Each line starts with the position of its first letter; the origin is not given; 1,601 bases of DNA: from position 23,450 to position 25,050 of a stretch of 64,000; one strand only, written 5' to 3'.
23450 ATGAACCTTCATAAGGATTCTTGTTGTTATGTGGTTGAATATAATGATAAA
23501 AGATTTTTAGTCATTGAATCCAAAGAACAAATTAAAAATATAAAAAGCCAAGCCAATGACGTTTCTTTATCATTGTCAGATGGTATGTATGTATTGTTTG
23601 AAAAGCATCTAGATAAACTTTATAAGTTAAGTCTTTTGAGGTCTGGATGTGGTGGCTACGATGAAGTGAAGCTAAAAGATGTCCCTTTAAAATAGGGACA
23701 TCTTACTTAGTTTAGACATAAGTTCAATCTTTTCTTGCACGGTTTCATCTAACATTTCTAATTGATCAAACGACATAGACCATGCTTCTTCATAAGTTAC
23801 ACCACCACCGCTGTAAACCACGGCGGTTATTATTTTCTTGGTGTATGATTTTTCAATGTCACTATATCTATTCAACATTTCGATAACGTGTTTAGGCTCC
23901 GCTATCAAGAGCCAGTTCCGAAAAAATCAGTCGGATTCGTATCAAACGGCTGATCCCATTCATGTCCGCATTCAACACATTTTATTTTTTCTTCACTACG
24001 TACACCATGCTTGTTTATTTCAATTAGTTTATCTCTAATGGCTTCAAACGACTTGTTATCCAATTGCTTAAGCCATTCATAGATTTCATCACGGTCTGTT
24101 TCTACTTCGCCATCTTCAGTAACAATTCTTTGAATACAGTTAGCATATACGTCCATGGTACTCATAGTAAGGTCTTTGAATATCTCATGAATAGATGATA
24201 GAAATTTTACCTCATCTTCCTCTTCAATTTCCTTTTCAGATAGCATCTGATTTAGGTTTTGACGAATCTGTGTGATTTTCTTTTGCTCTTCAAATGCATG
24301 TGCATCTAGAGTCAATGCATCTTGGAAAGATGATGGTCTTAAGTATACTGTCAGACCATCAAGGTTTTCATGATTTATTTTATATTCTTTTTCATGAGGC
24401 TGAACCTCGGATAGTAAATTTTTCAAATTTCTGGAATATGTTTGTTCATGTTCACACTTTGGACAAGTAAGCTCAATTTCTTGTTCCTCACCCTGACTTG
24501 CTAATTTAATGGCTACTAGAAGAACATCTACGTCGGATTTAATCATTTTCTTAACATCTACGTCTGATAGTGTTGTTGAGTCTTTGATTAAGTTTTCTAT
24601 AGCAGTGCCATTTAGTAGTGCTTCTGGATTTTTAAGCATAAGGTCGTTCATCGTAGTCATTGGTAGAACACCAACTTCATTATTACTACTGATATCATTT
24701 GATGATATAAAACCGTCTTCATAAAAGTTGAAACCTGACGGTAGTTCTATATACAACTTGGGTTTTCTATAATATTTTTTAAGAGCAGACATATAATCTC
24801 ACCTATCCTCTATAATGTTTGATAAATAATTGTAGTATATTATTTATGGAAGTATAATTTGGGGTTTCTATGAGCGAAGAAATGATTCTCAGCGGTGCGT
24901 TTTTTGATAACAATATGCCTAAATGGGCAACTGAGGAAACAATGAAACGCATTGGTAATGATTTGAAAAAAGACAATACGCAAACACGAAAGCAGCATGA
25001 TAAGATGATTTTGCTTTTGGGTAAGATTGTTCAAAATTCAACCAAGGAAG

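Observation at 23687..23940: Programmed -1 frameshift fusing gp26-like and gp51-like genes (G/GT-type chaperone logic in a T4-like jumbo phage)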

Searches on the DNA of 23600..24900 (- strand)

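Call 6: search_dna_similar(query=window:23600-24900:-, collection=phages, mode=distant, max_rows=40)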
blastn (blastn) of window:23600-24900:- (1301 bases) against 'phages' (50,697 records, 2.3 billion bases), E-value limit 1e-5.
Records with a match: 1; places in all: 1; records where one place covers at least 80% of the query: 0.
Best place of each record, by identity: 60-80% 1.
By first word of the organism name: Salicola 1.
By host as written in the record: Salicola sp. PV4 1.
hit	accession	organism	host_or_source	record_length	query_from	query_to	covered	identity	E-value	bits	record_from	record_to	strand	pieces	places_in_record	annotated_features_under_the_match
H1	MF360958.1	Salicola phage SCTP-2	Salicola sp. PV4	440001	106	1006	28%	70.1%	2e-11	150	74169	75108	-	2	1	88: hypothetical protein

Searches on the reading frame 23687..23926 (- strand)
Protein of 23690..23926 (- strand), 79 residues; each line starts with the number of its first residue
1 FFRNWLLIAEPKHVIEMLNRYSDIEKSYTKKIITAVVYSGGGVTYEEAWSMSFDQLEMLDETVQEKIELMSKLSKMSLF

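Call 4: search_protein_families(library=pfam, proteins=[window:23687-23908:-], max_evalue=0.1)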
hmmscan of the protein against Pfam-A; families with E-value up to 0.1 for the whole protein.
window:23687-23908:- (73 aa): 1 family
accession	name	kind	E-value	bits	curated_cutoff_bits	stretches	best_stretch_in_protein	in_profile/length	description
PF03932.20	CutC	-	0.092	12.6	23.3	1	7-59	89-139/202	CutC family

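Call 5: search_protein_families(library=phrogs, proteins=[window:23687-23908:-], max_evalue=0.01)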
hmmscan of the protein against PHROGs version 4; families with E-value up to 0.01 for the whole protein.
window:23687-23908:- (73 aa): 0 families

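Call 7: search_dna_similar(query=window:23687-23908:-, collection=phages, mode=protein, max_rows=40, max_evalue=0.01)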
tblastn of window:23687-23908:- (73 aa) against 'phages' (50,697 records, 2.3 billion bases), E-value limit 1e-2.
Records with a match: 1; places in all: 1; records where one place covers at least 80% of the query: 1.
Best place of each record, by identity: <60% 1.
By first word of the organism name: Salicola 1.
By host as written in the record: Salicola sp. PV4 1.
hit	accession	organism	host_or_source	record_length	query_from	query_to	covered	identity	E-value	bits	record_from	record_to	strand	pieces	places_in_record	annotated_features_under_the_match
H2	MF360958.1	Salicola phage SCTP-2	Salicola sp. PV4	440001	1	65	89%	35.4%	4e-8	53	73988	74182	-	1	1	87: hypothetical protein | 88: hypothetical protein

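Call 8: get_annotated_region(hit=H2, flank=5000)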
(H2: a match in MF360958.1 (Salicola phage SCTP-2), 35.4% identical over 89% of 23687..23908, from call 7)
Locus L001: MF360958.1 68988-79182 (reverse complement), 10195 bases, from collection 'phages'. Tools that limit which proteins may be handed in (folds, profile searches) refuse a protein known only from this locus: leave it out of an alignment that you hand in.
description: Salicola phage SCTP-2, complete genome.
organism: Salicola phage SCTP-2 (NCBI taxid 2015814)
taxonomy: Viruses; Duplodnaviria; Heunggongvirae; Uroviricota; Caudoviricetes
host: Salicola sp. PV4; source: solar saltern; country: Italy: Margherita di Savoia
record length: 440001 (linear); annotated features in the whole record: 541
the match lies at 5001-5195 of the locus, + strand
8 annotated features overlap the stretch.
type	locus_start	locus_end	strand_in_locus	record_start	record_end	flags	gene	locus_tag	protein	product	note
CDS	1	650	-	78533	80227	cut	90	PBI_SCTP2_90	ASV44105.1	portal protein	portal (T4gp20 homologue)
CDS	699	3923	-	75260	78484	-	89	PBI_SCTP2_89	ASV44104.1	hypothetical protein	-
CDS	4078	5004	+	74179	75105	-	88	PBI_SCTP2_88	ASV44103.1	hypothetical protein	-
CDS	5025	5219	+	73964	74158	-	87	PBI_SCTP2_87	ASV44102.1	hypothetical protein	-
CDS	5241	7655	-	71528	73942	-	86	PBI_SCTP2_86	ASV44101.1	hypothetical protein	-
CDS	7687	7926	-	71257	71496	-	85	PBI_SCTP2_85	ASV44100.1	hypothetical protein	-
CDS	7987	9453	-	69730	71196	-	84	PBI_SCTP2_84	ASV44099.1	hypothetical protein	-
CDS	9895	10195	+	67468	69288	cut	83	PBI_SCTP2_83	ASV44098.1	hypothetical protein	-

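Call 44: search_protein_families(library=phrogs, proteins=[window:23690-23926:-], max_evalue=1)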
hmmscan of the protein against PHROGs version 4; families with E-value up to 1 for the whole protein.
window:23690-23926:- (79 aa): 2 families
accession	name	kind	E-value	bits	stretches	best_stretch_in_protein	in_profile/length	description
phrog_18857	-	unknown function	0.14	13.4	1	15-72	45-102/117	-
phrog_21000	-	unknown function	0.24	12.7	1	11-55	35-75/83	-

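Call 61: search_protein_representatives(alignment_id=A2)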
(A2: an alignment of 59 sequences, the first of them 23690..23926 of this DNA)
Query: 59 sequences, 78 profile positions. Proteins with E-value up to 0.001 (for the whole library): 767; up to 1e-10: 261; up to 1e-30: 0. The best 150 are listed.
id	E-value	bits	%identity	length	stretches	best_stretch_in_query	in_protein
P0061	6.2e-26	106.4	-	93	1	1-78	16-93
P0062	2.1e-24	101.5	-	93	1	1-78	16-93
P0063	5.0e-24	100.3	-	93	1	1-78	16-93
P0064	7.5e-24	99.7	-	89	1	1-77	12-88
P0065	3.2e-23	97.7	-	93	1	1-74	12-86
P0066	3.0e-22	94.6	-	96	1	1-78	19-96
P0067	5.3e-22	93.8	-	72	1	7-78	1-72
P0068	1.1e-21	92.8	-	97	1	4-75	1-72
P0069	1.4e-21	92.4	-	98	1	1-78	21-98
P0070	1.8e-21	92.1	-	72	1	8-74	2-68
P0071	3.9e-21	91.0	-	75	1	4-76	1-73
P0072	4.2e-21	90.9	-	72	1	8-78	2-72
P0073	7.8e-21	90.1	-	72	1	8-78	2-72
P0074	7.9e-21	90.0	-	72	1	7-78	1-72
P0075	9.0e-21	89.9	-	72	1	8-78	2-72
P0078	2.7e-20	88.3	-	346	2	2-76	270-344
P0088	4.2e-19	84.5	-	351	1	2-77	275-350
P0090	8.4e-19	83.5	-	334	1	2-78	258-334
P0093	1.4e-18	82.8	-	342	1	2-78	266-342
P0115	4.9e-17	77.9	-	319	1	2-77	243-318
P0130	3.1e-16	75.3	-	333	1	2-77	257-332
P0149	1.5e-15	73.1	-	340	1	2-75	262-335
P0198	5.6e-14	68.1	-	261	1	1-75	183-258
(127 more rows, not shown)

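Call 63: search_protein_families(library=phrogs, proteins=[P0078, P0088, P0090, P0093, P0130, P0198, P0115, P0149], max_evalue=0.01)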
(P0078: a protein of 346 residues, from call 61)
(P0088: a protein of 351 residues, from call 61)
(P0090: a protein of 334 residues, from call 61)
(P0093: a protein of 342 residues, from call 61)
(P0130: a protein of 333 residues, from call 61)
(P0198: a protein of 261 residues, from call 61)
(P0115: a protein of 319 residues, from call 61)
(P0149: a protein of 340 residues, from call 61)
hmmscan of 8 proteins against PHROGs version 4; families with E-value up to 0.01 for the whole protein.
P0078 (346 aa): 2 families
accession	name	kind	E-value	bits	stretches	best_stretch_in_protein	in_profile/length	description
phrog_150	-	tail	8.9e-09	36.2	1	63-264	67-227/282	baseplate hub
phrog_7303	-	unknown function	0.0031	18.6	1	272-299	3-30/80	-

P0088 (351 aa): 2 families
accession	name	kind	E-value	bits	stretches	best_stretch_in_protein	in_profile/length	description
phrog_150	-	tail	1.6e-05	25.5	1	32-267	43-225/282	baseplate hub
phrog_4293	-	unknown function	0.0078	17.4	0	76-98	84-106/124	-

P0090 (334 aa): 3 families
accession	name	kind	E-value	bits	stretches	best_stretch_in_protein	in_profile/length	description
phrog_150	-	tail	7.9e-06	26.5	1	21-251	19-226/282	baseplate hub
phrog_3636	-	DNA, RNA and nucleotide metabolism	0.004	18.3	1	210-299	50-147/149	DNA binding protein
phrog_1390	-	tail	0.0045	17.2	0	279-328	155-204/328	tail protein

P0093 (342 aa): 1 family
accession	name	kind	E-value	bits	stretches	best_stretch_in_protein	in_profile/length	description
phrog_150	-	tail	3.7e-09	37.4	1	58-305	56-270/282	baseplate hub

P0130 (333 aa): 1 family
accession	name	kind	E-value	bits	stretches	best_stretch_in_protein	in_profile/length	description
phrog_150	-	tail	1.3e-08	35.6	1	39-250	39-226/282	baseplate hub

P0198 (261 aa): 3 families
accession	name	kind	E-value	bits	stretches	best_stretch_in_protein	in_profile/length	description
phrog_150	-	tail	2.1e-12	48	1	1-184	79-233/282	baseplate hub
phrog_13792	-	unknown function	0.00029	21.3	0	150-185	224-259/263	-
phrog_2993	-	unknown function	0.0012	19.4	0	6-27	32-53/90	-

P0115 (319 aa): 1 family
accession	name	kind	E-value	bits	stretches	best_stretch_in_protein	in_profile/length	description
phrog_150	-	tail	3.8e-16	60.3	1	27-236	50-226/282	baseplate hub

P0149 (340 aa): 2 families
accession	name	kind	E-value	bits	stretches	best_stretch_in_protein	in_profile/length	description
phrog_150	-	tail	5.3e-06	27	1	50-317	49-270/282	baseplate hub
phrog_24081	-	unknown function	0.008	16.9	0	122-227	10-118/245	-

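Call 64: search_protein_families(library=pfam, proteins=[P0078, P0088, P0090, P0093, P0130, P0198, P0115, P0149], max_evalue=0.01)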
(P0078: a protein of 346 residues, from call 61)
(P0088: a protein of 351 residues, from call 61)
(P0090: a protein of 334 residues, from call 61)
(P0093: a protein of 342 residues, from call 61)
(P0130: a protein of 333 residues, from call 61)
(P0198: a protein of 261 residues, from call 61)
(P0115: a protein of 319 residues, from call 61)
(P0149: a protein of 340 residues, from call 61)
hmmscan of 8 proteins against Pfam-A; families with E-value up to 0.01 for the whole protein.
P0078 (346 aa): 1 family
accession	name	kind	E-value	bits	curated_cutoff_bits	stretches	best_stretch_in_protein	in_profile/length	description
PF12322.14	T4_baseplate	-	1.8e-07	31.5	24.5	1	65-260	60-209/219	T4 bacteriophage base plate protein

P0088 (351 aa): 1 family
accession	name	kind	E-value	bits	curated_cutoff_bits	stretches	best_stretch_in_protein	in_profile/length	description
PF12322.14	T4_baseplate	-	6.6e-06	26.4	24.5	1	41-265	43-209/219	T4 bacteriophage base plate protein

P0090 (334 aa): 1 family
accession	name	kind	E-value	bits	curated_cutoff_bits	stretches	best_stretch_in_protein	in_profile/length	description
PF12322.14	T4_baseplate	-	3.4e-06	27.4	24.5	1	49-251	42-210/219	T4 bacteriophage base plate protein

P0093 (342 aa): 1 family
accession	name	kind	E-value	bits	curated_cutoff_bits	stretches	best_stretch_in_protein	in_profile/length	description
PF12322.14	T4_baseplate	-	2.9e-07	30.8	24.5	1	58-255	46-208/219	T4 bacteriophage base plate protein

P0130 (333 aa): 1 family
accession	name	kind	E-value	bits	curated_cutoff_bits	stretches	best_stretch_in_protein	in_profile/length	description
PF12322.14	T4_baseplate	-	5e-09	36.6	24.5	1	54-248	41-210/219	T4 bacteriophage base plate protein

P0198 (261 aa): 1 family
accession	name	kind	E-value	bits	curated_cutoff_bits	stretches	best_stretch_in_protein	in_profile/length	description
PF12322.14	T4_baseplate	-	4.7e-13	49.8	24.5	1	1-185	68-219/219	T4 bacteriophage base plate protein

P0115 (319 aa): 1 family
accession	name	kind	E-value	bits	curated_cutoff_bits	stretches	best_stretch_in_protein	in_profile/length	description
PF12322.14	T4_baseplate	-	2.1e-12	47.7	24.5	1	29-233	42-209/219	T4 bacteriophage base plate protein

P0149 (340 aa): 3 families
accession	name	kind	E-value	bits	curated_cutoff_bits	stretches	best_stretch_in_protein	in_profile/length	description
PF12322.14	T4_baseplate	-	6.1e-07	29.8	24.5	1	54-254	43-211/219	T4 bacteriophage base plate protein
PF14255.11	Cys_rich_CPXG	-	0.0018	18.6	25.2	0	98-115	1-18/52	Cysteine-rich CPXCG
PF05129.18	Zn_ribbon_Elf1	-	0.0022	18.5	29.8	0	238-261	20-43/79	Transcription elongation factor Elf1 like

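Call 66: find_related_loci(query=P0093, collection=viral_contigs, flank=6000)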
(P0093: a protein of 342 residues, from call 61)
Query P0093 (342 aa) in viral_contigs; peptide patterns used: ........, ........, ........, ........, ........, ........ (x = any residue, [..] = any of these).
4 stretches matched a pattern, but none encodes a relative of the query by tblastn (E <= 1e-3).

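Call 68: find_related_loci(query=A3, collection=viral_contigs, flank=6000)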
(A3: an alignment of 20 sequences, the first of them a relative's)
Query A3 (342 aa) in viral_contigs; peptide patterns used: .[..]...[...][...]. (x = any residue, [..] = any of these).
600 stretches matched a pattern (row limit reached: there are more); 595 encode a relative of the query (tblastn E <= 1e-3); the best 80 are kept; 80 distinct loci.
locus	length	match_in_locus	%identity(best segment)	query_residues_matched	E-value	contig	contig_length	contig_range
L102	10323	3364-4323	34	23-340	1e-59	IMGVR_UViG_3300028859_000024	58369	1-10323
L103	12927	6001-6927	35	30-339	2e-59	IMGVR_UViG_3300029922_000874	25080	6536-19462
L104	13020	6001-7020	31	4-342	1e-53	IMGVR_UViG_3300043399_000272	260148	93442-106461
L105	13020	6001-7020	31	4-342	1e-53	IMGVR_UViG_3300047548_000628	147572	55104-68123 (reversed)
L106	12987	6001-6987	32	9-342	3e-50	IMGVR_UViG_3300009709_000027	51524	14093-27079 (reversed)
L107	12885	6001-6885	34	41-341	6e-46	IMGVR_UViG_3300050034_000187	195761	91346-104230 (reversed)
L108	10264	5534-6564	31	2-342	9e-51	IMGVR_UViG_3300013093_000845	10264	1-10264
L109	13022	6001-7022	31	5-340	2e-47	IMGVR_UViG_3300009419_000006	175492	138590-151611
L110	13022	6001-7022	32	5-342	3e-55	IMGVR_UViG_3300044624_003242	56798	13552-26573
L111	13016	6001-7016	32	5-342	9e-53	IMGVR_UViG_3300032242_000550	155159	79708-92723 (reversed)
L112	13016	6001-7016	30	5-342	1e-48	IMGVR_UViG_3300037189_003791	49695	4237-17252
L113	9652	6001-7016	30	5-342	4e-48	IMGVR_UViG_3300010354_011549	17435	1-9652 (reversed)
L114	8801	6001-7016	33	5-342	4e-53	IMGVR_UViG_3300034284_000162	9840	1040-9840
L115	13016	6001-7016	31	5-342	1e-47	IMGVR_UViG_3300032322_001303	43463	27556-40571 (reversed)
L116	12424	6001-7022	31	4-342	2e-48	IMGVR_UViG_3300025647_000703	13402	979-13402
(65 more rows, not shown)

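Call 97: predict_structure(alignment_id=A2)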
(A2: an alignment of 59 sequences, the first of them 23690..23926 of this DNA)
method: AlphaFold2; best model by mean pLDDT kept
length: 79 residues; sequences in the alignment: 59
mean_pLDDT: 91.2   pTM: 0.67
mean pLDDT of the five models: 91.2, 90.1, 88.9, 88.2, 86.5
residues with pLDDT >= 90: 63; 70-90: 14; 50-70: 2; < 50: 0
segments of 3 or more residues with pLDDT < 50: none
pLDDT, mean of each block of 10 residues (from residue 1): 91 95 95 92 94 94 92 78
secondary structure, 60 per line:
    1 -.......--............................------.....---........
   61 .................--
elements in order: H2-8 H11-38 H45-49 H53-77

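Call 102: fold_search(model_id=the predicted structure, library=viral)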
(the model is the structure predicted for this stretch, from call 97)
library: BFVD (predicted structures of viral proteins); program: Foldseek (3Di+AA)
matches with E <= 10: 500; with E <= 0.001: 0
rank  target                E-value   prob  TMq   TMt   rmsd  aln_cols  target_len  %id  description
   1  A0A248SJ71            1.9e-03  1.00  0.68  0.82   1.9        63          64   33  (no name in the UniProt tables at hand)
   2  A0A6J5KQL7            2.3e-02  1.00  0.72  0.79   1.4        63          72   24  Uncharacterized protein [uncultured Caudovirales phage]
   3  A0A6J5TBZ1            2.3e-02  1.00  0.69  0.74   2.0        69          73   22  Uncharacterized protein [uncultured Caudovirales phage]
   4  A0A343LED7            1.5e-01  0.99  0.62  0.68   5.6        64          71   16  Uncharacterized protein [Leptospira phage LE4]
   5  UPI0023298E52         2.2e-01  0.77  0.43  0.34   7.4        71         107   14  (no name look-up for this kind of identifier)
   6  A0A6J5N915            2.5e-01  1.00  0.57  0.83   1.1        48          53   27  Uncharacterized protein [uncultured Caudovirales phage]
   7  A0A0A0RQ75            3.0e-01  0.95  0.58  0.25   3.4        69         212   14  Tape measure chaperone [Citrobacter phage Moogle]
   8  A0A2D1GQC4            3.0e-01  0.98  0.55  0.73   2.0        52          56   17  (no name in the UniProt tables at hand)
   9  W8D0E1                3.0e-01  0.93  0.60  0.59   5.5        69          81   16  Uncharacterized protein [Erwinia phage PhiEaH1]
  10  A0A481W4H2            3.5e-01  0.85  0.46  0.27   3.1        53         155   19  Uncharacterized protein [Pseudomonas phage Psa21]
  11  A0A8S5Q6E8            3.5e-01  1.00  0.64  0.86   0.9        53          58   13  Uncharacterized protein [Myoviridae sp. ctTRu92]
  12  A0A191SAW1            4.0e-01  0.92  0.50  0.56   3.0        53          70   28  (no name in the UniProt tables at hand)
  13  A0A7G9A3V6            4.3e-01  0.96  0.59  0.57   2.6        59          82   20  Uncharacterized protein [Bacteriophage sp.]
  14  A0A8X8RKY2            4.3e-01  0.87  0.56  0.59   5.0        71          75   15  (no name in the UniProt tables at hand)
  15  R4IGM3                4.6e-01  0.94  0.56  0.59   2.2        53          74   11  (no name in the UniProt tables at hand)
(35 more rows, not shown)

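Call 103: find_homologous_proteins(query=A2, lengths=longer, max_evalue=0.001)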
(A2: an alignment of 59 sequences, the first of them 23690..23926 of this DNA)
Query A2 (59 sequences): the 8000 candidates sharing most words with the query were scored; none scored E <= 0.001. Only proteins of 182 to 2000 residues were searched; long proteins share words by chance and can crowd out relatives, so finding none is weak evidence.
